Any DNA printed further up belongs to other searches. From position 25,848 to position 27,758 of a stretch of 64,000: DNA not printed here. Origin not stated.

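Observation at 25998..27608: Thermosome subunit with catalytic ATPase residues replaced, translationally coupled to rpo6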

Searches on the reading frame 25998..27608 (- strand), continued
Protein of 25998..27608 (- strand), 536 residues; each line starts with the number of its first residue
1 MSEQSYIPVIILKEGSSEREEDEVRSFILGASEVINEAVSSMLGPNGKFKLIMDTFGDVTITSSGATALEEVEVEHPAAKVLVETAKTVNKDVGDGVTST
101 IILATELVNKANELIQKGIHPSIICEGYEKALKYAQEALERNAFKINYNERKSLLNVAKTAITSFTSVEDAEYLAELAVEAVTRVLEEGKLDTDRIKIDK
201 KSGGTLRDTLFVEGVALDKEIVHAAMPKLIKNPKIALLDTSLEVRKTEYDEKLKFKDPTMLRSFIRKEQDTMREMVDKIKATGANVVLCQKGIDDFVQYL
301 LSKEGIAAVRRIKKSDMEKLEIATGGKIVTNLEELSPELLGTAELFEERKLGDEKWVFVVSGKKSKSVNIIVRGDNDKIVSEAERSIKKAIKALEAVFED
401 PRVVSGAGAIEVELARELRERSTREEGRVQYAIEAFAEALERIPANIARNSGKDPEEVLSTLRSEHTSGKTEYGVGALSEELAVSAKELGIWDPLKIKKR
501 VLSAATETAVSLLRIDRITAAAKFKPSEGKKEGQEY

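Call 51: find_encoding_contigs(protein=P0033, flank=5000, max_places=2)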
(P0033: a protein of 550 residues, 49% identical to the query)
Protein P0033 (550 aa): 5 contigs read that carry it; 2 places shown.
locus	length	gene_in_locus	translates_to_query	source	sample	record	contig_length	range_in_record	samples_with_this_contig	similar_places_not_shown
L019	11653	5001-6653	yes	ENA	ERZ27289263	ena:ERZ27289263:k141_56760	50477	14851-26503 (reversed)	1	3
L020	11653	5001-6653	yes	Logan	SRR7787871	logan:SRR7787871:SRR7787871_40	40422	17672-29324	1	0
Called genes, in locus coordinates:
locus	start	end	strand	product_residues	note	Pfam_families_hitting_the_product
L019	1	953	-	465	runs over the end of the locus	PF00291:PALP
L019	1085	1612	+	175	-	-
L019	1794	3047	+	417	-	PF02771:Acyl-CoA_dh_N, PF02770:Acyl-CoA_dh_M, PF00441:Acyl-CoA_dh_1, PF08028:Acyl-CoA_dh_2 (weak)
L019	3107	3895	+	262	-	PF01012:ETF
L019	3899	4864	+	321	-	PF01012:ETF, PF00766:ETF_alpha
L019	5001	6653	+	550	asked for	PF00118:Cpn60_TCP1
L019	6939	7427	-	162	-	PF01927:Mut7-C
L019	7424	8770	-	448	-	PF01979:Amidohydro_1, PF12890:DHOase, PF07969:Amidohydro_3 (weak)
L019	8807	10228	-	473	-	PF10150:RNase_E_G, PF04167:DUF402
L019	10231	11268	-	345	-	PF01137:RTC, PF05189:RTC_insert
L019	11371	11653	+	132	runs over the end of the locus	-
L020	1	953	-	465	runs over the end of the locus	PF00291:PALP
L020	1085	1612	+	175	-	-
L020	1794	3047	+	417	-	PF02771:Acyl-CoA_dh_N, PF02770:Acyl-CoA_dh_M, PF00441:Acyl-CoA_dh_1, PF08028:Acyl-CoA_dh_2 (weak)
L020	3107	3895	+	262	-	PF01012:ETF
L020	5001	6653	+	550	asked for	PF00118:Cpn60_TCP1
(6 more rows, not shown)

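Call 52: find_homologous_proteins(query=P0157, max_evalue=1e-30)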
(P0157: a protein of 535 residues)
Query P0157 (535 aa): 3280 proteins with E <= 1e-30 among 8000 candidates; the best 120 are listed.
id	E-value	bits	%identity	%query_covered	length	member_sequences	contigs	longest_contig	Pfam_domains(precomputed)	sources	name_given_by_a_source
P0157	0.0e+0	1130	100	100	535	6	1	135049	PF00118.30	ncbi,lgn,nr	ncbi:MAG: thermosome subunit [Candidatus Brockarchaeota archaeon]|nr:thermosome subunit [Candidatus 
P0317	6.1e-298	1006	87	100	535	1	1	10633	PF00118.30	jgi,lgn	-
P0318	6.5e-297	1003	86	99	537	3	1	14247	PF00118.30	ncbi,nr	ncbi:MAG: thermosome subunit beta [Nitrososphaerota archaeon]|nr:thermosome subunit beta [Nitrososph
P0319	2.4e-296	1001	86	100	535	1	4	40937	PF00118.30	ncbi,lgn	ncbi:MAG: thermosome subunit beta [Thermoproteota archaeon]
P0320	9.2e-269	910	78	99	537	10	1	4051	PF00118.30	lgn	-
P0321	5.0e-268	908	78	99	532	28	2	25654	PF00118.30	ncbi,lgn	ncbi:MAG: thermosome subunit beta [Thermoproteota archaeon]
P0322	6.2e-266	901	78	99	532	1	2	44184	PF00118.30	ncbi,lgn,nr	ncbi:MAG: thermosome subunit [Candidatus Brockarchaeota archaeon]|nr:thermosome subunit [Candidatus 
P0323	1.0e-265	900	77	99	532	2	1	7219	PF00118.30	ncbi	ncbi:MAG: thermosome subunit beta [Thermoproteota archaeon]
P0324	1.4e-264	896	76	99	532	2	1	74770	PF00118.30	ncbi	ncbi:MAG: thermosome subunit beta [Thermoproteota archaeon]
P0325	1.5e-264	896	78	99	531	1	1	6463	PF00118.30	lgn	-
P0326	3.0e-263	892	76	99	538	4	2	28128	PF00118.30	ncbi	ncbi:MAG: thermosome subunit beta [Thermoproteota archaeon]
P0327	1.1e-261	887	77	99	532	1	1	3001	PF00118.30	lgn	-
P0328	1.2e-259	880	76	99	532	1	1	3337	PF00118.30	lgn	-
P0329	2.1e-258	876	75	99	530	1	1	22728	PF00118.30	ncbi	ncbi:MAG: thermosome subunit beta [Thermoproteota archaeon]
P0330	5.7e-193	660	77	75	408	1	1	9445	PF00118.30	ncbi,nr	ncbi:MAG: thermosome subunit, partial [Crenarchaeota archaeon]|nr:thermosome subunit [Thermoproteota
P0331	1.8e-140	487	45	99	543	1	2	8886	PF00118.30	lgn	-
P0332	7.3e-139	482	44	99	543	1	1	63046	PF00118.30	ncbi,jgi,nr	ncbi:MAG: thermosome subunit [Candidatus Bathyarchaeota archaeon B24]|nr:MAG: thermosome subunit [Ca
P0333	1.3e-138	481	44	99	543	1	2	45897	PF00118.30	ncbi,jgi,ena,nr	ncbi:thermosome subunit [Candidatus Bathyarchaeota archaeon]|nr:MAG: thermosome subunit [Candidatus 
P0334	1.3e-138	481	44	99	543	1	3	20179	PF00118.30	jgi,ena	-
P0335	1.4e-138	481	44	98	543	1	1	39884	PF00118.30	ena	-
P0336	2.4e-138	480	44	99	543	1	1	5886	PF00118.30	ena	-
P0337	4.3e-138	479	45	99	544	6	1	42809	PF00118.30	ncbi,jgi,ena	-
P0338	1.1e-137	478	44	98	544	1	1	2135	PF00118.30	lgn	-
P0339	3.0e-137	476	46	97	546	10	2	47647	PF00118.30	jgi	jgi:thermosome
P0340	2.0e-136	474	44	99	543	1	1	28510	PF00118.30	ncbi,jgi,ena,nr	ncbi:TCP-1/cpn60 chaperonin family protein [Candidatus Bathyarchaeota archaeon]|nr:TCP-1/cpn60 chape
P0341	4.6e-136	473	45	96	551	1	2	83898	PF00118.30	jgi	-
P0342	6.7e-136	472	44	97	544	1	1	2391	PF00118.30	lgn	-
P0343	1.3e-135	471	44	99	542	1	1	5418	PF00118.30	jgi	jgi:thermosome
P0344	1.4e-135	471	45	96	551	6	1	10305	PF00118.30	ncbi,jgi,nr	ncbi:MAG: TCP-1/cpn60 chaperonin family protein [Desulfurococcaceae archaeon]|nr:TCP-1/cpn60 chapero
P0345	1.7e-135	471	45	97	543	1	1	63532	PF00118.30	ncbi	ncbi:MAG: thermosome subunit beta [Thermoproteota archaeon]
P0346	5.1e-135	469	45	98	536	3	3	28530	PF00118.30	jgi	jgi:thermosome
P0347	6.4e-135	469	45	97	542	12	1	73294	PF00118.30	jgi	-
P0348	8.7e-135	468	45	97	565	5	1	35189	PF00118.30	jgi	-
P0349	2.6e-134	467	44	96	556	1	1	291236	PF00118.30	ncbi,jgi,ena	-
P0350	4.9e-134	466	44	96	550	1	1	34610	PF00118.30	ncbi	-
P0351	6.2e-134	466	44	99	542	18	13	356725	PF00118.30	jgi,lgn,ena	jgi:thermosome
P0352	7.0e-134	465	45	96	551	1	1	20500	PF00118.30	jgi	jgi:thermosome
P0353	7.7e-134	465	43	97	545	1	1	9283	PF00118.30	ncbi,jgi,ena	-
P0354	1.5e-133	464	44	96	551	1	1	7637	PF00118.30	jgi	jgi:thermosome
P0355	2.2e-133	464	44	97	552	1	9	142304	PF00118.30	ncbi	ncbi:MAG: thermosome subunit beta [Desulfurococcaceae archaeon]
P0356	3.5e-133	463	44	96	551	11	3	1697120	PF00118.30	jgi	jgi:thermosome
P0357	3.6e-133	463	43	96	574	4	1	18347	PF00118.30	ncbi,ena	-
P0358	3.7e-133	463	45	96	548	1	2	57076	PF00118.30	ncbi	-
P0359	3.9e-133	463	44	99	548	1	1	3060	PF00118.30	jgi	-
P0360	5.2e-133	463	44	96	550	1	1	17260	PF00118.30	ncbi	ncbi:MAG: thermosome subunit beta [Thermoprotei archaeon]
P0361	5.3e-133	462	43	99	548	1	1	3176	PF00118.30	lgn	-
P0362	6.8e-133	462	45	97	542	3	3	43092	PF00118.30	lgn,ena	-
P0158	8.4e-133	462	43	98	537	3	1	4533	PF00118.30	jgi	-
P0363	9.1e-133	462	44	96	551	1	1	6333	PF00118.30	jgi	-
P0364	1.0e-132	462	44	98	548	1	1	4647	PF00118.30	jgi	-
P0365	1.2e-132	461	43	96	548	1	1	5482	PF00118.30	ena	-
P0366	1.2e-132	461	44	96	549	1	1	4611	PF00118.30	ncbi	ncbi:MAG: thermosome subunit beta [Sulfolobales archaeon]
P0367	1.7e-132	461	44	96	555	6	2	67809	PF00118.30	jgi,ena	-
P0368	1.7e-132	461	44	96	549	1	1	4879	PF00118.30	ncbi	ncbi:MAG: thermosome subunit beta [Sulfolobales archaeon]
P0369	2.6e-132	460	43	96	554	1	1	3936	PF00118.30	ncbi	-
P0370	2.7e-132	460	43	96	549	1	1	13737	PF00118.30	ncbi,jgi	-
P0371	2.9e-132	460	42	98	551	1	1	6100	PF00118.30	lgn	-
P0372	3.0e-132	460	44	96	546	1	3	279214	PF00118.30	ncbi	ncbi:MAG: thermosome subunit beta [Zestosphaera sp.]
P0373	3.5e-132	460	44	96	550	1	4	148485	PF00118.30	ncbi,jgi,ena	ncbi:MAG: thermosome subunit beta [Zestosphaera sp.]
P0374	3.6e-132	460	44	97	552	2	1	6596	PF00118.30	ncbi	ncbi:MAG: thermosome subunit beta [Desulfurococcaceae archaeon]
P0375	3.8e-132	460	44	96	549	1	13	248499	PF00118.30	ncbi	ncbi:MAG: thermosome subunit beta [Sulfolobales archaeon]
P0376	3.9e-132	460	44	96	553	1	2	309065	PF00118.30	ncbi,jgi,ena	-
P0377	4.4e-132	459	42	98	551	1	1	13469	PF00118.30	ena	-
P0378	4.5e-132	459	44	96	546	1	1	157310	PF00118.30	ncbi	ncbi:MAG: thermosome subunit beta [Zestosphaera sp.]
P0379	4.6e-132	459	44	96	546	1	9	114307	PF00118.30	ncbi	ncbi:MAG: thermosome subunit beta [Zestosphaera sp.]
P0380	5.2e-132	459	45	96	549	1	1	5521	PF00118.30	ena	-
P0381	5.2e-132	459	44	96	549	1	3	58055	PF00118.30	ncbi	ncbi:MAG: thermosome subunit beta [Sulfolobales archaeon]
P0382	5.2e-132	459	44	96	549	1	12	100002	PF00118.30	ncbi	ncbi:MAG: thermosome subunit beta [Sulfolobales archaeon]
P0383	5.3e-132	459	44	96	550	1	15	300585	PF00118.30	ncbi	ncbi:MAG: thermosome subunit beta [Zestosphaera sp.]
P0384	6.6e-132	459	43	97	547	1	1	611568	PF00118.30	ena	-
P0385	7.0e-132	459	45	97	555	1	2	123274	PF00118.30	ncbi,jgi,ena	-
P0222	7.3e-132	459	43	98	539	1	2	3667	PF00118.30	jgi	-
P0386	7.9e-132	459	43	96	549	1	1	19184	PF00118.30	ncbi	ncbi:MAG: thermosome subunit beta [Sulfolobales archaeon]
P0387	8.0e-132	459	44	98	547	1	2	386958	PF00118.30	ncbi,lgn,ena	-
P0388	8.2e-132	459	44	96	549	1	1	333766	PF00118.30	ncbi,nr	ncbi:MAG: thermosome subunit beta [Sulfolobales archaeon]|nr:thermosome subunit beta [Sulfolobales a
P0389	9.7e-132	458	44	97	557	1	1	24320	PF00118.30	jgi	-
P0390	1.1e-131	458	42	96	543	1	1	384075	PF00118.30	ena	-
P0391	1.6e-131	458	41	98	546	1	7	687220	PF00118.30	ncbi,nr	ncbi:MAG: thermosome subunit beta [Candidatus Bathyarchaeia archaeon]|nr:TCP-1/cpn60 chaperonin fami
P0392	1.7e-131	458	45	96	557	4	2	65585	PF00118.30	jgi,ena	-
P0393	1.9e-131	457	44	96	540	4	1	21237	PF00118.30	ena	-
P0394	2.1e-131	457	44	98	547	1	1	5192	PF00118.30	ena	-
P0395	2.3e-131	457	46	93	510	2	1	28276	PF00118.30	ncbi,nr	ncbi:MAG: thermosome subunit [Candidatus Brockarchaeota archaeon]|nr:thermosome subunit [Candidatus 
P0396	2.7e-131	457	44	98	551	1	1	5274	PF00118.30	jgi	jgi:thermosome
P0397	2.9e-131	457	43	97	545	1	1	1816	PF00118.30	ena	-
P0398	3.9e-131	456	44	97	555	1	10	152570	PF00118.30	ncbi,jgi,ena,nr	ncbi:MAG: TCP-1/cpn60 chaperonin family protein [Candidatus Verstraetearchaeota archaeon]|nr:TCP-1/c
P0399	4.0e-131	456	44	98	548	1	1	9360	PF00118.30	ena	-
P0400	4.0e-131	456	44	97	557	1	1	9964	PF00118.30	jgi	-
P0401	4.1e-131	456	44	97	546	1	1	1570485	PF00118.30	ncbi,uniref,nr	ncbi:thermosome subunit [Staphylothermus marinus F1]|uniref:Thermosome subunit beta n=1 Tax=Staphylo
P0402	4.2e-131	456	44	96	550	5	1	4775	PF00118.30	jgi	-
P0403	4.2e-131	456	44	96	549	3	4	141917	PF00118.30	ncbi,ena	-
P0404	4.3e-131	456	43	99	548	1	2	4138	PF00118.30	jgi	-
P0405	4.8e-131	456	44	98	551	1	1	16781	PF00118.30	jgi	-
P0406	5.2e-131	456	42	96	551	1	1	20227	PF00118.30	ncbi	ncbi:MAG: thermosome subunit beta [Zestosphaera sp.]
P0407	5.2e-131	456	43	96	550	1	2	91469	PF00118.30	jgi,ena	-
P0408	5.5e-131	456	43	96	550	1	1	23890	PF00118.30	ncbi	-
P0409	6.1e-131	456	44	98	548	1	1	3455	PF00118.30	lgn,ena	-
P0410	6.1e-131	456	44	97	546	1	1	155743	PF00118.30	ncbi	-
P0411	6.4e-131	456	43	97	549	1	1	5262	PF00118.30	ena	-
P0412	7.5e-131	455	43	97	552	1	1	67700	PF00118.30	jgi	-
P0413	7.6e-131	455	45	97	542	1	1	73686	PF00118.30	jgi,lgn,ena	-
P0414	8.0e-131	455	45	97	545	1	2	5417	PF00118.30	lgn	-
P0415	8.1e-131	455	43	97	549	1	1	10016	PF00118.30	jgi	jgi:thermosome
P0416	8.4e-131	455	43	99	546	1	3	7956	PF00118.30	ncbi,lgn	-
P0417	8.8e-131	455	43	99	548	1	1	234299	PF00118.30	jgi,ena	jgi:thermosome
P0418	8.9e-131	455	43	98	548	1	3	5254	PF00118.30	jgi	jgi:thermosome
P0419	9.7e-131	455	45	97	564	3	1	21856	PF00118.30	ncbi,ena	-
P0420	1.1e-130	455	42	96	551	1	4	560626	PF00118.30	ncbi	ncbi:MAG: thermosome subunit beta [Zestosphaera sp.]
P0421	1.5e-130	454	43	96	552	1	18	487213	PF00118.30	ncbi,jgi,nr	ncbi:MAG: TCP-1/cpn60 chaperonin family protein [Desulfurococcaceae archaeon]|jgi:thermosome|nr:TCP-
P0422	1.5e-130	454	43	98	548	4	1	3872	PF00118.30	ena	-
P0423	1.6e-130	454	43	97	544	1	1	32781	PF00118.30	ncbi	-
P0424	1.7e-130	454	42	96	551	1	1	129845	PF00118.30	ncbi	ncbi:MAG: thermosome subunit beta [Zestosphaera sp.]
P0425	1.8e-130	454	42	99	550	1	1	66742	PF00118.30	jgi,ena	-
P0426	1.8e-130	454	43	97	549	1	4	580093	PF00118.30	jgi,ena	jgi:thermosome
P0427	1.8e-130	454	43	97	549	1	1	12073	PF00118.30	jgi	jgi:thermosome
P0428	1.9e-130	454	44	97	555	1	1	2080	PF00118.30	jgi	-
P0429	2.0e-130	454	43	96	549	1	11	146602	PF00118.30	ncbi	ncbi:MAG: thermosome subunit beta [Sulfolobales archaeon]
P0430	2.1e-130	454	43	96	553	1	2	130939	PF00118.30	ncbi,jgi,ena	-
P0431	2.1e-130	454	43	98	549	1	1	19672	PF00118.30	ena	-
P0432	2.1e-130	454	43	96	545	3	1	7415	PF00118.30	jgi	-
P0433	2.3e-130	454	42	97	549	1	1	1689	PF00118.30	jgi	-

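Call 54: find_encoding_contigs(protein=P0332, flank=6000, max_places=2)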
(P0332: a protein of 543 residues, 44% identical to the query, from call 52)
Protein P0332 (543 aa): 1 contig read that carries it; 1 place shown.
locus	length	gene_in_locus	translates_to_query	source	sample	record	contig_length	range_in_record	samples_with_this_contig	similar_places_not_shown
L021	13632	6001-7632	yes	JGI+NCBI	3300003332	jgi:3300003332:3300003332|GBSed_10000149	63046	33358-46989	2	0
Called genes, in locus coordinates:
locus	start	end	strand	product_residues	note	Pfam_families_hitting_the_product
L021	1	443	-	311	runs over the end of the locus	PF01261:AP_endonuc_2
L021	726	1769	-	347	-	PF04014:MazE_antitoxin, PF01895:PhoU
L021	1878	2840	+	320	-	PF12849:PBP_like_2, PF12727:PBP_like (weak)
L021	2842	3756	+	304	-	PF00528:BPD_transp_1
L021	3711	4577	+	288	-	PF00528:BPD_transp_1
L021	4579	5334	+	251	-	PF02463:SMC_N (faint), PF00005:ABC_tran, PF13304:AAA_21 (weak)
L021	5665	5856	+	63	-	PF00125:Histone (weak), PF00808:CBFD_NFYB_HMF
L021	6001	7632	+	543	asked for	PF00118:Cpn60_TCP1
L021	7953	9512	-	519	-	PF02652:Lactate_perm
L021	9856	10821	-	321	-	PF00583:Acetyltransf_1, PF13673:Acetyltransf_10 (weak), PF13508:Acetyltransf_7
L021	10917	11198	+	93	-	PF04014:MazE_antitoxin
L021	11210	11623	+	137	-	PF01850:PIN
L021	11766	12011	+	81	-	PF04014:MazE_antitoxin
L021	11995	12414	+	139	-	PF01850:PIN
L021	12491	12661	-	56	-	-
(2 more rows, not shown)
